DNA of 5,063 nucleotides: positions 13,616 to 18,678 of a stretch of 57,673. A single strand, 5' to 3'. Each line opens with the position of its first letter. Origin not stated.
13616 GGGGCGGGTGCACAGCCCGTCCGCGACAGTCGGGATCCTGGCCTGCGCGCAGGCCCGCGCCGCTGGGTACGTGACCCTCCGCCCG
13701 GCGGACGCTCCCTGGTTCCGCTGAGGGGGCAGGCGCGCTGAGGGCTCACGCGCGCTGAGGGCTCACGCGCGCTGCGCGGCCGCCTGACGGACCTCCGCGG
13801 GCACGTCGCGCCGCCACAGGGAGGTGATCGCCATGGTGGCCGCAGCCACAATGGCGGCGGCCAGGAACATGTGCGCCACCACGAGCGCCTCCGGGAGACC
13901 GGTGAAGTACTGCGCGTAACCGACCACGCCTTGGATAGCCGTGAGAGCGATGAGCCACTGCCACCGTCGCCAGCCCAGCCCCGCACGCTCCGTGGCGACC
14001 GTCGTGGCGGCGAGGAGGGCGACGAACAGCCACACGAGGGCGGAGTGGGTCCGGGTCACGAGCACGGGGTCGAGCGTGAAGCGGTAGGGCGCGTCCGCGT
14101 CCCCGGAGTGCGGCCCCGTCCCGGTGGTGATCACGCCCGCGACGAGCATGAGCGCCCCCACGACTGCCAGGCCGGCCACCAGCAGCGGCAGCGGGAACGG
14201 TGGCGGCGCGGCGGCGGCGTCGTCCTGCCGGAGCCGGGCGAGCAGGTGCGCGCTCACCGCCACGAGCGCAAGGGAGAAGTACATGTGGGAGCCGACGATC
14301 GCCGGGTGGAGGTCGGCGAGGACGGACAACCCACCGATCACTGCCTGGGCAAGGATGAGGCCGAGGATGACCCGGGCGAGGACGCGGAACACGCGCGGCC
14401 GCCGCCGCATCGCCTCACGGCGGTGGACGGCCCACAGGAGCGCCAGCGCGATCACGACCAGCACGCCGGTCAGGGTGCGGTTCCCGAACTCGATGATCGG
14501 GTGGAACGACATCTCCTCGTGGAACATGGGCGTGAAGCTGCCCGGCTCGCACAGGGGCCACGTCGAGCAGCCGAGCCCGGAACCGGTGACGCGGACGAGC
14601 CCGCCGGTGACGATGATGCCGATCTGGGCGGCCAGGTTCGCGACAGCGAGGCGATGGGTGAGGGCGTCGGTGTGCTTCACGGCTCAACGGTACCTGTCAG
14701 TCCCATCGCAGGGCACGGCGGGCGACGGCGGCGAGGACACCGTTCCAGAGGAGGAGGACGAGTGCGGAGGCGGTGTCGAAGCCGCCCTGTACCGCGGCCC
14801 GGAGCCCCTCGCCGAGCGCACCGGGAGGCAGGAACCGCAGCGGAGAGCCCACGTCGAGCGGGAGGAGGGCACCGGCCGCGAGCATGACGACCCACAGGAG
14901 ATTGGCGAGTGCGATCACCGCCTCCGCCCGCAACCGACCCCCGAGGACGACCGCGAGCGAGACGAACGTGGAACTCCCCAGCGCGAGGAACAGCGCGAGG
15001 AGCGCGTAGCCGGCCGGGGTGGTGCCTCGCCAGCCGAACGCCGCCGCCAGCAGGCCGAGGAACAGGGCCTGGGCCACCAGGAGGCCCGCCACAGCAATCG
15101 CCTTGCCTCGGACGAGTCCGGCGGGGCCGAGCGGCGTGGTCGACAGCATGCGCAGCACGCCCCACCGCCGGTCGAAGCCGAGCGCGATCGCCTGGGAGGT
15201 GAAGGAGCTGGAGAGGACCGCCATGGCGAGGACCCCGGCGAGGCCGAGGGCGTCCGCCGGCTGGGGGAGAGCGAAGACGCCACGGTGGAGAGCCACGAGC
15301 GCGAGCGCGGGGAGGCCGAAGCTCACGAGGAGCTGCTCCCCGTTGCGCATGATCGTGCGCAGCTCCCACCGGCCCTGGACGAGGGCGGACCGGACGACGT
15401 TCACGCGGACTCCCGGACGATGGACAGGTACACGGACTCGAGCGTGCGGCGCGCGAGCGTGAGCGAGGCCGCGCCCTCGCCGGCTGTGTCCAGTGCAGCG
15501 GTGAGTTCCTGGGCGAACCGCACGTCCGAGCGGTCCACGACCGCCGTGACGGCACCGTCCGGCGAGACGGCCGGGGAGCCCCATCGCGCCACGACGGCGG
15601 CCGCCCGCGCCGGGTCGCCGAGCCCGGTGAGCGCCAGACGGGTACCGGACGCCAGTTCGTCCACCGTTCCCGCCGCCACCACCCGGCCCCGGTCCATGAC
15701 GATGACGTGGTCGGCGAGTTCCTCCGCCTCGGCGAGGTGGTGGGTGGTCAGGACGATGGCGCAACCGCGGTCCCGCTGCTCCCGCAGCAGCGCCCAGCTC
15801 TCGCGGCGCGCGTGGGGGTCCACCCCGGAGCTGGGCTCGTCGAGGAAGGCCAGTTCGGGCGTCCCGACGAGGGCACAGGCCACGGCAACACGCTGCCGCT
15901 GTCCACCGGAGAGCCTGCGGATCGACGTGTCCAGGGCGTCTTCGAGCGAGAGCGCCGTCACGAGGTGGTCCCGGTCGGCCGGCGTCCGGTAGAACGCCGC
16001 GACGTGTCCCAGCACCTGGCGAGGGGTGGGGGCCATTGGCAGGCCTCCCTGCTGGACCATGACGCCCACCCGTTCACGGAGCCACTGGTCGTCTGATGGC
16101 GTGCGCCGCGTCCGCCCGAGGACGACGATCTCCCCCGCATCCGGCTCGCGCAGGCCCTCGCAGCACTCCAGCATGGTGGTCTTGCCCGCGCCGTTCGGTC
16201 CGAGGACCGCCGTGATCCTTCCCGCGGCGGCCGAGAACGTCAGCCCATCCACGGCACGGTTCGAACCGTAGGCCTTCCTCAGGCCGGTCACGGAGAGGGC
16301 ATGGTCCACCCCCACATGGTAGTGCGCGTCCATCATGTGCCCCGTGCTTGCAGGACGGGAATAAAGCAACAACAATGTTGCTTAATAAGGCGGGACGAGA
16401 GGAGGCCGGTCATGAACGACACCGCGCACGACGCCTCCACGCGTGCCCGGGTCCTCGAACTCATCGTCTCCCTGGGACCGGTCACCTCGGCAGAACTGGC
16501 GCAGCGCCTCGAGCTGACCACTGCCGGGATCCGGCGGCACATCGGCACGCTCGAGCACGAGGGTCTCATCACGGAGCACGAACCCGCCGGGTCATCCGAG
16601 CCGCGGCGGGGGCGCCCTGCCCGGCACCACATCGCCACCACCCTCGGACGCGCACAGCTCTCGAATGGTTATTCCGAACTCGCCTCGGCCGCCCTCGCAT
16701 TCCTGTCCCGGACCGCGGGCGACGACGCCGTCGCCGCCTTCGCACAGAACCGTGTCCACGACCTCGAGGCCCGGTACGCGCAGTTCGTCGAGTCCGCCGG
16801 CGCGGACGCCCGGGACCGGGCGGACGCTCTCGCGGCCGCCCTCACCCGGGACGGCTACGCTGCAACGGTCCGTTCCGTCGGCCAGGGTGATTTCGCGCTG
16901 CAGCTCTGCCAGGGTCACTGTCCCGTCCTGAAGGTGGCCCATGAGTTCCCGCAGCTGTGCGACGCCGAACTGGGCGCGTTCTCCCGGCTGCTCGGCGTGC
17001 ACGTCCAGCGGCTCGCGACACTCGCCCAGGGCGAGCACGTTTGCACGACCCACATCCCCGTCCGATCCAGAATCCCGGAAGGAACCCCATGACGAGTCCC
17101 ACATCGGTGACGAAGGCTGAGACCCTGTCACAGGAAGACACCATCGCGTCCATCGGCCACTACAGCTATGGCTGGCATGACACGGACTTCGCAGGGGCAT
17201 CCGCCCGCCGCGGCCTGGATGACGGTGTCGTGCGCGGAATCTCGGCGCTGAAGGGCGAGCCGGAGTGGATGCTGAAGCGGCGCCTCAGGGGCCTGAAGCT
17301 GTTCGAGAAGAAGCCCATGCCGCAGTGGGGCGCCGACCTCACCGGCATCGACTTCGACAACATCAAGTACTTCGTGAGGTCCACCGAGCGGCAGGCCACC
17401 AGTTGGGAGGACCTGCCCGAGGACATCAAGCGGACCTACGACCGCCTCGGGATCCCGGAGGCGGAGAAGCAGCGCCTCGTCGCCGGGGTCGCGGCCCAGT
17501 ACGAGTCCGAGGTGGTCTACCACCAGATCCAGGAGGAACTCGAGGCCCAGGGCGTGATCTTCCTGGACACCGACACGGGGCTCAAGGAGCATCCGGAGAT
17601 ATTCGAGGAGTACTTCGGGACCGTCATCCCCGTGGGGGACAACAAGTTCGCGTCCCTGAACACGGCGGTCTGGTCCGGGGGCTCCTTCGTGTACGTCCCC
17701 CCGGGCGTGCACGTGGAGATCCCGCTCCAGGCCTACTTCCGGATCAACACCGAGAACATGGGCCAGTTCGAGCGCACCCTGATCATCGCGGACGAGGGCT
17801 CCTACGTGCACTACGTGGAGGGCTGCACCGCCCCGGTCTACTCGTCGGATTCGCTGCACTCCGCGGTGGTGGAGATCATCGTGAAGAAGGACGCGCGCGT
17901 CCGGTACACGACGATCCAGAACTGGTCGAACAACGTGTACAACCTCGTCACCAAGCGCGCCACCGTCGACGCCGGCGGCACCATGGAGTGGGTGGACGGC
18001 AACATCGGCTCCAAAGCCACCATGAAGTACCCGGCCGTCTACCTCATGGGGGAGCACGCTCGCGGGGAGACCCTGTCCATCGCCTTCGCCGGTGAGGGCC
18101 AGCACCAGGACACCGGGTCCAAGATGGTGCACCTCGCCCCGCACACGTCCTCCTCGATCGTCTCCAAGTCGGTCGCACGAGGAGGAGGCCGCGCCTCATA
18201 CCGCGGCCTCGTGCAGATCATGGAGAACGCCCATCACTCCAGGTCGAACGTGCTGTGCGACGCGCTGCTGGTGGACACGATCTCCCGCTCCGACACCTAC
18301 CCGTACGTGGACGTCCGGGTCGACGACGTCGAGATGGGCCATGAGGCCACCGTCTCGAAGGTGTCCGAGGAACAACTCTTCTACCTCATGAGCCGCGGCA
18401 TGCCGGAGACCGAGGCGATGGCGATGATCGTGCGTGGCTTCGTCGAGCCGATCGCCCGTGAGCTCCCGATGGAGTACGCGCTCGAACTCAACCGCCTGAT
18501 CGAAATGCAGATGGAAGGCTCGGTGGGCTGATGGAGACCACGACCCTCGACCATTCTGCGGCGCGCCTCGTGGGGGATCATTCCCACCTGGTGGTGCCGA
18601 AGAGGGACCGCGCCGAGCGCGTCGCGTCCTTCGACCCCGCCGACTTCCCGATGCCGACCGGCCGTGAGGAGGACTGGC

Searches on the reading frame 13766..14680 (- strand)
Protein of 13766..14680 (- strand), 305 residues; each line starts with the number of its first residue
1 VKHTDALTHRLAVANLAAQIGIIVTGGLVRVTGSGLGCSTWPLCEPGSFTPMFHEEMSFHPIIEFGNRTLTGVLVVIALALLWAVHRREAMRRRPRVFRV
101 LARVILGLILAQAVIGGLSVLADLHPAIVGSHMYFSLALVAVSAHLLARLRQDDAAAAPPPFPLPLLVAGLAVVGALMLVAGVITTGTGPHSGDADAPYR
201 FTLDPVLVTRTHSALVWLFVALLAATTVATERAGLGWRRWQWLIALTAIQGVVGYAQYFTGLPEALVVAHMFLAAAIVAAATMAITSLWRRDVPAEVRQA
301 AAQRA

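Call 53: search_protein_families(library=pfam, proteins=[window:13766-14680:-], max_evalue=0.0001)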
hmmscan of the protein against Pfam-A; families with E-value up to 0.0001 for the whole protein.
window:13766-14680:- (305 aa): 1 family
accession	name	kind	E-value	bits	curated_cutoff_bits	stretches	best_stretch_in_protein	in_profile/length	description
PF02628.20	COX15-CtaA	-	2.6e-19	69.8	29.9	1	10-188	2-202/322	Cytochrome oxidase assembly protein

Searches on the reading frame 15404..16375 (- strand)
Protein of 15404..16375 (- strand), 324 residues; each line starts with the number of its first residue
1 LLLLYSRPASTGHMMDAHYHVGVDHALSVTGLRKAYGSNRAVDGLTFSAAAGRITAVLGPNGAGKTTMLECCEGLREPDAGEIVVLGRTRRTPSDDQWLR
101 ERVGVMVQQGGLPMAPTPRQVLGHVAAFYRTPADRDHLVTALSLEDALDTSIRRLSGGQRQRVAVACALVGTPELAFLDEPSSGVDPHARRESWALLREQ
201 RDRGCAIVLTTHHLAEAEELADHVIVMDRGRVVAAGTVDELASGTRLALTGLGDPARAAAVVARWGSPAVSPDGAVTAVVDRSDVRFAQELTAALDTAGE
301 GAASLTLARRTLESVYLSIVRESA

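Call 53: search_protein_families(library=pfam, proteins=[window:15404-16375:-], max_evalue=0.0001)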
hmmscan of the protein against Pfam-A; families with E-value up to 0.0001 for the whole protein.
window:15404-16375:- (324 aa): 2 families
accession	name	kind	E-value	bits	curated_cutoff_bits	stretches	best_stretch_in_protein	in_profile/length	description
PF00005.33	ABC_tran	-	6.8e-26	91.9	25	1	43-182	2-136/137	ABC transporter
PF13304.12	AAA_21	-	7.4e-10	39.8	27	1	138-214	221-300/304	AAA domain, putative AbiEii toxin, Type IV TA system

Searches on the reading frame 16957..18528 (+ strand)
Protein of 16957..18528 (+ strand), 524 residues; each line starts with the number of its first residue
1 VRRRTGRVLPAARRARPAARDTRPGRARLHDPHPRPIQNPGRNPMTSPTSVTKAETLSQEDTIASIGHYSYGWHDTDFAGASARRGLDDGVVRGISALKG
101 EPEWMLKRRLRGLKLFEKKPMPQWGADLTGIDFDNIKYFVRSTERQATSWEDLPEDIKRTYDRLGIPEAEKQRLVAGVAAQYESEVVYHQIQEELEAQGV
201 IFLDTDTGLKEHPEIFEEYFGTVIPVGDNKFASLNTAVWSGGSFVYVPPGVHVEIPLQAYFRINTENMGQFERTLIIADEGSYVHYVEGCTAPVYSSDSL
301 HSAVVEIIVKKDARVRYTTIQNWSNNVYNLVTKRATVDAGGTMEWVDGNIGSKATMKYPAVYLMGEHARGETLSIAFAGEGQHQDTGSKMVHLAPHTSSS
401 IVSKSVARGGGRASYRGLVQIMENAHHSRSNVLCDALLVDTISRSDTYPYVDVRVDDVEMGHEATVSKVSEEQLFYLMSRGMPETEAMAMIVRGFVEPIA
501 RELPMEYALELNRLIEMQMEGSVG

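Call 54: search_protein_families(library=pfam, proteins=[window:16957-18528:+], max_evalue=0.0001)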
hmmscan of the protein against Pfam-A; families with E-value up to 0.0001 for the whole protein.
window:16957-18528:+ (524 aa): 2 families
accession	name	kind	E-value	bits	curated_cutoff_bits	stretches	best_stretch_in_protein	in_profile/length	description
PF01458.23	SUFBD_core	-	6e-88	294.7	27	1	261-495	1-232/232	SUF system FeS cluster assembly, SufBD core domain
PF19295.5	SufBD_N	-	4e-09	36.8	23.5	1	190-258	102-171/172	SufBD protein N-terminal region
